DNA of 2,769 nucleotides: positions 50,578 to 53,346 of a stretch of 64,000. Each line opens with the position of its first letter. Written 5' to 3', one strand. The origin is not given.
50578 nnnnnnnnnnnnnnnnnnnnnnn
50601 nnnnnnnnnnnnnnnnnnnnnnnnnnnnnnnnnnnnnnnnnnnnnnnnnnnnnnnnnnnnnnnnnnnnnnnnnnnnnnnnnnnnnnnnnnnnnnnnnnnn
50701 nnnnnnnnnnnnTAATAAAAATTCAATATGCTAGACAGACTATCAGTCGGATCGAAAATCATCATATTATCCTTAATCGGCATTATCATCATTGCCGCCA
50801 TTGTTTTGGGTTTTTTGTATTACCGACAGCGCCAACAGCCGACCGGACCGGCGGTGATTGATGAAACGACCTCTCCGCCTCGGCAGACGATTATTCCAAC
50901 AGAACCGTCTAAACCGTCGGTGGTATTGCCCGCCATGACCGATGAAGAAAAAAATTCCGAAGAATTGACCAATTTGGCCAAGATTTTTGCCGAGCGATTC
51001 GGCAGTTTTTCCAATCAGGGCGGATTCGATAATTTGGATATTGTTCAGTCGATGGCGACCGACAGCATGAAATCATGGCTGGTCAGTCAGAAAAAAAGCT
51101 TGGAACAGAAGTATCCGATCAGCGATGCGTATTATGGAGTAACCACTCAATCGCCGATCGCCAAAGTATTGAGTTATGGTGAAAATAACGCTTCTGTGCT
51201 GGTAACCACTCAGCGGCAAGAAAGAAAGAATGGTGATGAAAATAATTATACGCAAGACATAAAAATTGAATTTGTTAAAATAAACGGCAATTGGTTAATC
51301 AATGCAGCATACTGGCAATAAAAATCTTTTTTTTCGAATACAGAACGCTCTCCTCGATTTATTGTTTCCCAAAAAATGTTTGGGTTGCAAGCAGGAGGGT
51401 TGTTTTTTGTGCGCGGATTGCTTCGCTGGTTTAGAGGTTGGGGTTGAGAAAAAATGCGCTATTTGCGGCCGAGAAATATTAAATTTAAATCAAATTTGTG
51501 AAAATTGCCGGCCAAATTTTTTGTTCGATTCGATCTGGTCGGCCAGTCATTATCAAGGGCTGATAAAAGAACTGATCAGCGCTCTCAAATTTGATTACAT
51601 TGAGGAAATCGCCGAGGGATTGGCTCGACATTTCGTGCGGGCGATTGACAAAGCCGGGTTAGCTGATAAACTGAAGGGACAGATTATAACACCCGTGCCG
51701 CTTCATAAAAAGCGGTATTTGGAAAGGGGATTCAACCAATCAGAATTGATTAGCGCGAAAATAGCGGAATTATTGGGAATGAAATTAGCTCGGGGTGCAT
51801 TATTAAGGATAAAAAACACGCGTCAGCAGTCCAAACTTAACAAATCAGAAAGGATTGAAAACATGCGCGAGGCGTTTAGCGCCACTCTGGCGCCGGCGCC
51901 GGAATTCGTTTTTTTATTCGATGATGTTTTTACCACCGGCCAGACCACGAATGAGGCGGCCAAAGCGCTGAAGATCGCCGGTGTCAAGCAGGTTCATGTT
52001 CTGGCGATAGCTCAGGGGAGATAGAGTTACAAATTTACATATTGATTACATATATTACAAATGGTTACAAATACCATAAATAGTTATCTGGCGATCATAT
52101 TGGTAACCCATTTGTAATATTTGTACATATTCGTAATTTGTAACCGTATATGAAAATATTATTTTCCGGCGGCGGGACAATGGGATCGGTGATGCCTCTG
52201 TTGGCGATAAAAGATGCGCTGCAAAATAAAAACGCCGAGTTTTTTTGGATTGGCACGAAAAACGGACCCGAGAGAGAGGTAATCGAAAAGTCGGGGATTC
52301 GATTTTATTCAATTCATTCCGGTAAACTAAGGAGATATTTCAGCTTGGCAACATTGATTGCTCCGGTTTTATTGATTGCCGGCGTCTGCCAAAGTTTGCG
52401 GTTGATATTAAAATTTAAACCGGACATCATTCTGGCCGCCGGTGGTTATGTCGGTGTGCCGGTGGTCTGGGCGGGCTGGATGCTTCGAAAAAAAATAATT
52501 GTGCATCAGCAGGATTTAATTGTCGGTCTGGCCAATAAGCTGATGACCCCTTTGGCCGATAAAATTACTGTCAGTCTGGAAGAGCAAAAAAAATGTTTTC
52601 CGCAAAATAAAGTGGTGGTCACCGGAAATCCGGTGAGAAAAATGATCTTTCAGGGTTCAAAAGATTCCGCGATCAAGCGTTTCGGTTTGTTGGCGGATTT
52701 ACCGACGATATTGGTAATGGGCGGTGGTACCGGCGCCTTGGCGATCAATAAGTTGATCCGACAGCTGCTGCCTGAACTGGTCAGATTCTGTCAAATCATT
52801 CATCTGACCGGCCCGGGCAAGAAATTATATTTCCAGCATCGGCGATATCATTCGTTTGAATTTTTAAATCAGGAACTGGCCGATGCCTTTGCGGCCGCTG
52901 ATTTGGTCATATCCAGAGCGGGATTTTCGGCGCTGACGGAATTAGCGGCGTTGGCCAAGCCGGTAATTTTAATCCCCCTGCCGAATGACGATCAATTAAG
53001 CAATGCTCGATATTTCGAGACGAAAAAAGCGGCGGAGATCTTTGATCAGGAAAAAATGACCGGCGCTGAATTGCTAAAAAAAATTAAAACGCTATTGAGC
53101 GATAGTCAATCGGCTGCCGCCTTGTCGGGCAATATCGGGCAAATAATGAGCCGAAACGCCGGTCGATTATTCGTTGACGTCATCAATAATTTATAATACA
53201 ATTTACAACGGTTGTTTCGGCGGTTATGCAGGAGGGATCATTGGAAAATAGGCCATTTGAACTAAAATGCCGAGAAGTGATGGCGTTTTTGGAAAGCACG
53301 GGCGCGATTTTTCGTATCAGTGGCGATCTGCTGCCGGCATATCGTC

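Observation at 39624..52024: Gram-positive-type T4SS core without coupling protein or relaxase, bracketed by a lamin-tail-domain surface protein and ComFC: candidate DNA-uptake machine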

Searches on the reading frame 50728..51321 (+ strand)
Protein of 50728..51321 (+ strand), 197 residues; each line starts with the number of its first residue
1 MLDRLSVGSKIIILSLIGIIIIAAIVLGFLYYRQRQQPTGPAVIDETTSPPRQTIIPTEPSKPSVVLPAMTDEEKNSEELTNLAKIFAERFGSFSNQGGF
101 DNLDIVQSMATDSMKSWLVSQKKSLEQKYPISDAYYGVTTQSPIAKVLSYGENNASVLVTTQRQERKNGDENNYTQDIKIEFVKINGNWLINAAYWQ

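Call 6: search_protein_families(library=pfam, proteins=[window:50728-51321:+], max_evalue=0.01)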
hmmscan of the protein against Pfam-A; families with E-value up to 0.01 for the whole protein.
window:50728-51321:+ (197 aa): 0 families

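Call 7: search_protein_families(library=ncbifam, proteins=[window:50728-51321:+], max_evalue=0.01)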
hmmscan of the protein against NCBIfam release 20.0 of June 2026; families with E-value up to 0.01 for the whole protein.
window:50728-51321:+ (197 aa): 0 families

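Call 30: find_homologous_proteins(query=window:50728-51321:+)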
Query window:50728-51321:+ (197 aa): 35 proteins with E <= 0.001 among 256 candidates.
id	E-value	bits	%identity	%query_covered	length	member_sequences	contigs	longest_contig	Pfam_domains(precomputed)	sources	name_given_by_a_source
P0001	1.8e-123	428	100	100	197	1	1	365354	-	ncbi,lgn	ncbi:MAG: hypothetical protein ACOZBH_03450 [Patescibacteria group bacterium]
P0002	1.1e-73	265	62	100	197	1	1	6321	-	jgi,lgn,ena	-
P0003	2.5e-71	258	60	100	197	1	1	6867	-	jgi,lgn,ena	-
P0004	1.1e-70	256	60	100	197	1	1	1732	-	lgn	-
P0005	4.0e-69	250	58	100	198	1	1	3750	-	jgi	jgi:hypothetical protein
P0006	4.0e-66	241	56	100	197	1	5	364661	-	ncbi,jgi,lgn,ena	-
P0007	5.2e-62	227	53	99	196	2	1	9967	-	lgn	-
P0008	5.4e-59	217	50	100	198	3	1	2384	-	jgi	jgi:hypothetical protein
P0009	2.6e-23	101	38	82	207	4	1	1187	-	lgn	-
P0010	1.0e-22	99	39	70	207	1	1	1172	-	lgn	-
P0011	1.0e-22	99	43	61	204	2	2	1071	-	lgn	-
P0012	1.4e-21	96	41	63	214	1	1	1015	-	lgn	-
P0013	9.9e-21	93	38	60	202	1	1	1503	-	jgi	jgi:hypothetical protein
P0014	3.2e-20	91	35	98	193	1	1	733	-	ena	-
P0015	1.3e-19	89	41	62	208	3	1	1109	-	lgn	-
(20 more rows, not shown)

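Call 44: predict_structure(alignment_id=A1)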
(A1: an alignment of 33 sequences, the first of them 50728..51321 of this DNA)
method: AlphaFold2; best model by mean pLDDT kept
length: 197 residues; sequences in the alignment: 33
mean_pLDDT: 89.7   pTM: 0.65
mean pLDDT of the five models: 89.7, 87.6, 87.3, 86.9, 85.8
residues with pLDDT >= 90: 133; 70-90: 44; 50-70: 20; < 50: 0
segments of 3 or more residues with pLDDT < 50: none
pLDDT, mean of each block of 10 residues (from residue 1): 74 92 95 72 65 72 84 92 98 93 97 98 94 90 97 97 95 97 97 97
secondary structure, 60 per line:
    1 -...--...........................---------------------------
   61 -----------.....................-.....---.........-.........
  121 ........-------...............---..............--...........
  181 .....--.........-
elements in order: H7-33 H72-92 H102-109 H112-128 E136-150 E154-167 E170-185 E188-196

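Call 48: fold_search(model_id=the predicted structure, library=pdb)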
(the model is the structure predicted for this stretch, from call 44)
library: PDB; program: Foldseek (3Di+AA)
matches with E <= 10: 1123; with E <= 0.001: 63
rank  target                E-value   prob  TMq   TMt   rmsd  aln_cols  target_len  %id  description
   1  6iqt_A                4.7e-05  1.00  0.47  0.64   4.0       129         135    8  Crystal Structure of CagV, a VirB8 homolog of T4SS from Helicobacter pylori Strain 26695 (released 2019-11-13)
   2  6iqt_D                4.7e-05  1.00  0.47  0.65   4.3       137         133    6  Crystal Structure of CagV, a VirB8 homolog of T4SS from Helicobacter pylori Strain 26695 (released 2019-11-13)
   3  7aed_A                5.3e-05  1.00  0.41  0.58   3.7       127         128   21  VirB8 domain of PrgL from Enterococcus faecalis pCF10 (released 2020-11-18)
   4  5d9r                  5.9e-05  1.00  0.42  0.58   6.7       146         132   14  Crystal structure of a conserved domain in the intermembrane space region of the plastid division protein ARC6 (released 2015-11-11)
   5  6jzn_A                5.9e-05  1.00  0.37  0.50   5.8       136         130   15  Structure of the intermembrane space region of PARC6-PDV1 (released 2020-05-06)
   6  6jzn_B                7.1e-05  1.00  0.37  0.49   5.7       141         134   14  Structure of the intermembrane space region of PARC6-PDV1 (released 2020-05-06)
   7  7aed_B                9.0e-05  1.00  0.42  0.56   3.5       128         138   20  VirB8 domain of PrgL from Enterococcus faecalis pCF10 (released 2020-11-18)
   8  4leh_A                1.0e-04  1.00  0.39  0.45   7.6       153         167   14  Crystal structure of a bile-acid 7-alpha dehydratase (CLOSCI_03134) from Clostridium scindens ATCC 35704 at 2.90 A res (released 2013-08-21)
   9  8rtd_Y                1.1e-04  1.00  0.47  0.49  19.2       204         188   12  Stalk-Arches-IMC structure from the fully-assembled R388 type IV secretion system determined by cryo-EM. (released 2024-06-19)
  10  7sjy_A                1.1e-04  1.00  0.38  0.26   6.5       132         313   18  Crystal structure of Clostridium thermocellum RsgI9 S1C-NTF2 bi-domain (released 2022-03-02)
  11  6jzn_D                1.1e-04  1.00  0.37  0.50   5.3       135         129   16  Structure of the intermembrane space region of PARC6-PDV1 (released 2020-05-06)
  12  6jzf_A                1.2e-04  1.00  0.37  0.45   6.0       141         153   15  Structure of the intermembrane space region of PARC6 (released 2020-05-06)
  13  6iqt_C                1.3e-04  1.00  0.46  0.65   4.0       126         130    7  Crystal Structure of CagV, a VirB8 homolog of T4SS from Helicobacter pylori Strain 26695 (released 2019-11-13)
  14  2ux0_E                1.3e-04  1.00  0.44  0.60   5.5       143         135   14  Structure of the oligomerisation domain of calcium-calmodulin dependent protein kinase II gamma (released 2007-04-10)
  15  7sjy_B                1.3e-04  1.00  0.40  0.27   5.3       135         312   18  Crystal structure of Clostridium thermocellum RsgI9 S1C-NTF2 bi-domain (released 2022-03-02)
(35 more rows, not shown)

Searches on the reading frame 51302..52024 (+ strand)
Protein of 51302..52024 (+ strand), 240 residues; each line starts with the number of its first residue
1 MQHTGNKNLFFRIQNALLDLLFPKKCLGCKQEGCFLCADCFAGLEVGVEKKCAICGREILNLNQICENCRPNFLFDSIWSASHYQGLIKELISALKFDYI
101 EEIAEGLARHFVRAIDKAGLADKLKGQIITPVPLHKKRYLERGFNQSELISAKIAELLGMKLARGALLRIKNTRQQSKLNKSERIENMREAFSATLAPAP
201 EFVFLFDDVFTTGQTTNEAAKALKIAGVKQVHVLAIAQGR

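Call 6: search_protein_families(library=pfam, proteins=[window:51302-52024:+], max_evalue=0.01)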
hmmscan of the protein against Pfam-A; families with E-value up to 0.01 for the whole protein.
window:51302-52024:+ (240 aa): 2 families
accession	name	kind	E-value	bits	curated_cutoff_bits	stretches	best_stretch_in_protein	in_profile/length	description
PF18912.6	DZR_2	-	6.3e-08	32.8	27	1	17-70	1-56/56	Double zinc ribbon domain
PF00156.33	Pribosyltran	-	7.9e-05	22.5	26.3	1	171-237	59-124/158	Phosphoribosyl transferase domain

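Call 7: search_protein_families(library=ncbifam, proteins=[window:51302-52024:+], max_evalue=0.01)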
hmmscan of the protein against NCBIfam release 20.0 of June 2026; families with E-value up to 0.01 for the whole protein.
window:51302-52024:+ (240 aa): 8 families
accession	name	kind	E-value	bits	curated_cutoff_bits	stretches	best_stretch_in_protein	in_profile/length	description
NF008616.0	PRK11595.1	equivalog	1.1e-31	110.1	304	1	36-237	22-224/227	DNA utilization protein GntX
TIGR00201.1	comF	subfamily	2.1e-30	106.1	233.55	1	52-237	1-189/190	ComF family protein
TIGR01251.1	ribP_PPkin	subfamily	0.00035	19.6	113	1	203-235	213-245/309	ribose-phosphate diphosphokinase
NF002620.0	PRK02277.1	subfamily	0.0022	17.7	115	1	180-237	120-178/201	orotate phosphoribosyltransferase-like protein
NF002095.0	PRK00934.1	equivalog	0.0024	17.1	296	1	203-236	208-241/287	ribose-phosphate diphosphokinase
NF005537.0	PRK07199.1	subfamily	0.0054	15.8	322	1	201-235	212-246/301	ribose-phosphate diphosphokinase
TIGR00336.1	pyrE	equivalog_domain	0.0073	16.1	106.8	0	203-236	111-144/173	orotate phosphoribosyltransferase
TIGR01367.1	pyrE_Therm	equivalog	0.0079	15.8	150.25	0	186-238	94-143/187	orotate phosphoribosyltransferase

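Call 41: search_solved_structures(query=window:51302-52024:+, max_evalue=0.01, show_alignments=1)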
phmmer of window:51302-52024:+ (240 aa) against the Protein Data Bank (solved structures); distinct sequences matched with E-value up to 0.01: 0.

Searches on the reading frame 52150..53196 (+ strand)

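Call 6: search_protein_families(library=pfam, proteins=[window:52150-53196:+], max_evalue=0.01)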
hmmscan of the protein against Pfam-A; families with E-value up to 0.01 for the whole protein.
window:52150-53196:+ (348 aa): 5 families
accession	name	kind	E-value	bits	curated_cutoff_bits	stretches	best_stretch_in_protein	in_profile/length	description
PF03033.26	Glyco_transf_28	-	1.5e-29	103.3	26.2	1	3-139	1-137/139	Glycosyltransferase family 28 N-terminal domain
PF04101.22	Glyco_tran_28_C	-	1.2e-28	100.7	22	1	186-325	1-150/166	Glycosyltransferase family 28 C-terminal domain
PF13528.12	Glyco_trans_1_3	-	3.5e-05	23.6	25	1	187-306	197-312/322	Glycosyl transferase family 1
PF00201.24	UDPGT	-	0.0018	17.6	19.5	1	254-319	345-409/499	UDP-glucoronosyl and UDP-glucosyl transferase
PF08660.17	Alg14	-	0.0033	17.9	27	0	55-152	58-164/171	Oligosaccharide biosynthesis protein Alg14 like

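Call 7: search_protein_families(library=ncbifam, proteins=[window:52150-53196:+], max_evalue=0.01)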
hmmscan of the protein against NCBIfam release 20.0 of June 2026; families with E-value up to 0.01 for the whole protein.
window:52150-53196:+ (348 aa): 11 families
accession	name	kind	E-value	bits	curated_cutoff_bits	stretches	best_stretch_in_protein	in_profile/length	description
NF009102.0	PRK12446.1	equivalog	1.1e-83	281.1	339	1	2-319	3-326/352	undecaprenyldiphospho-muramoylpentapeptide beta-N-acetylglucosaminyltransferase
TIGR01133.1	murG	equivalog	1.8e-80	270.6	250.25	1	1-345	6-353/353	undecaprenyldiphospho-muramoylpentapeptide beta-N-acetylglucosaminyltransferase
NF010135.0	PRK13609.1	equivalog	4.1e-14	52.3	500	1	149-345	166-365/388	diglucosyl diacylglycerol synthase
NF010134.0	PRK13608.1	equivalog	1.2e-09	37.7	557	1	78-329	92-349/391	diglucosyl diacylglycerol synthase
TIGR00661.1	MJ1255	subfamily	4.6e-07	29.4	195.9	1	240-303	238-302/321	MJ1255/VC2487 family glycosyltransferase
NF041548.1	PssE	equivalog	1.1e-05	25.4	120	1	228-303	38-115/146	PssE/Cps14G family polysaccharide biosynthesis glycosyltransferase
TIGR01426.2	MGT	subfamily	1.1e-05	24.7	260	1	247-326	290-368/393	macrolide family glycosyltransferase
NF041549.1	PssD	equivalog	8e-05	23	110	1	30-153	24-145/151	PssD/Cps14F family polysaccharide biosynthesis glycosyltransferase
TIGR03590.1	PseG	equivalog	0.0013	18.4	153.55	0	186-287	173-278/280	UDP-2,4-diacetamido-2,4,6-trideoxy-beta-L-altropyranose hydrolase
NF033129.1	macro_glyco_Mgt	subfamily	0.0014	17.7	700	1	248-338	292-380/393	macrolide-inactivating glycosyltransferase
NF046028.1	GluronsyltaseWelK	equivalog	0.0085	15.2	400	0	76-155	69-151/319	beta-1,4-glucuronosyltransferase WelK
